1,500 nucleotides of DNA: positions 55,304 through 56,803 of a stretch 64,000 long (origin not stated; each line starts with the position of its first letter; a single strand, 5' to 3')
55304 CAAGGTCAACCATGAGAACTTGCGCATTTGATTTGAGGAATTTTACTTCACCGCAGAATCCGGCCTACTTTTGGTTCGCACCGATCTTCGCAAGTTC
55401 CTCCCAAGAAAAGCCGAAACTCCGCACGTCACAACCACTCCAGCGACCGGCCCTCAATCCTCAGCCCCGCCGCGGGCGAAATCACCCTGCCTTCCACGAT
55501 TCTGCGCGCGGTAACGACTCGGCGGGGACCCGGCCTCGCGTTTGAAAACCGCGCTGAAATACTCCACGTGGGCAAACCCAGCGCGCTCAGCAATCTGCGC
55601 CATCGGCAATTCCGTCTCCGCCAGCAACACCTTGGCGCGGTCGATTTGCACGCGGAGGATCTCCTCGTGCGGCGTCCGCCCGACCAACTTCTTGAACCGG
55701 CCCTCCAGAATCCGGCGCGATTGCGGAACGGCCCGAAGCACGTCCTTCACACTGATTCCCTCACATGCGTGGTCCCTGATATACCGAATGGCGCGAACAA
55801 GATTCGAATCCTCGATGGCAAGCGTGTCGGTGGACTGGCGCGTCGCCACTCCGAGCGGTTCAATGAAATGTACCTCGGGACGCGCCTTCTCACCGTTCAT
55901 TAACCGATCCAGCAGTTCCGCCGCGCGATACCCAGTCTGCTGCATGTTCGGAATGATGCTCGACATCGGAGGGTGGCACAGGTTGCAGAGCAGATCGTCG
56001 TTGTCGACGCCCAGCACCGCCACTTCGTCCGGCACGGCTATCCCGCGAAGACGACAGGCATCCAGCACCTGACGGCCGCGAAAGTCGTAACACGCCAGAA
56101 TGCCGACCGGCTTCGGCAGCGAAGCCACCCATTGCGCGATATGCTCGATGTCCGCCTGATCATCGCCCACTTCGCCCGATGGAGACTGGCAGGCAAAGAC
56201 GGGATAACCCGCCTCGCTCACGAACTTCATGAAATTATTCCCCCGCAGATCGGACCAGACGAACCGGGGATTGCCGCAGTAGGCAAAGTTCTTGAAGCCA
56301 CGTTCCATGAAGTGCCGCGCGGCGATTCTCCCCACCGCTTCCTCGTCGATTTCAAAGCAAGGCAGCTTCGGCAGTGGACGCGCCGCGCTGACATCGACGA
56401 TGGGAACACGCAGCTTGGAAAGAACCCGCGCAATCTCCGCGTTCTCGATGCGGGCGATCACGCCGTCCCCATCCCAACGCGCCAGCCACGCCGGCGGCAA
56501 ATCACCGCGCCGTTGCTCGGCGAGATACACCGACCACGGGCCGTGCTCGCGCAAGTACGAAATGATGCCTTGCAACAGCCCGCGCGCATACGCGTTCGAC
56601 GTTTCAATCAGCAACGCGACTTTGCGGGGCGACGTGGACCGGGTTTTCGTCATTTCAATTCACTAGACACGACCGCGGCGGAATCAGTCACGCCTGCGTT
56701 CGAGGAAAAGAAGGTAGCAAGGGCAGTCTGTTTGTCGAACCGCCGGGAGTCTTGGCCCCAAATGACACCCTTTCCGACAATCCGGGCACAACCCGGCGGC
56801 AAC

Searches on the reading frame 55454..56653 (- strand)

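Call 15: search_protein_families(library=pfam, proteins=[window:55454-56653:-], max_evalue=0.00001)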
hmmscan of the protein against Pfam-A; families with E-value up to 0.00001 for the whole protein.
window:55454-56653:- (399 aa): 4 families
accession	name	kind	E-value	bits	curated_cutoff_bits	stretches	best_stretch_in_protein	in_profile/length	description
PF13377.12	Peripla_BP_3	-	5.4e-38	131.1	26.5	1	112-275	1-167/167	Periplasmic binding protein-like domain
PF12833.13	HTH_18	-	3.8e-19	69.2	33.6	1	310-383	6-79/80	Helix-turn-helix domain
PF00165.29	HTH_AraC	-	1.7e-12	47.6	26.6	0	347-382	7-41/42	Bacterial regulatory helix-turn-helix proteins, AraC family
PF22177.2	PBP1_XylR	-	7e-11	42.7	27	1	11-90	1-79/98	XylR N-terminal domain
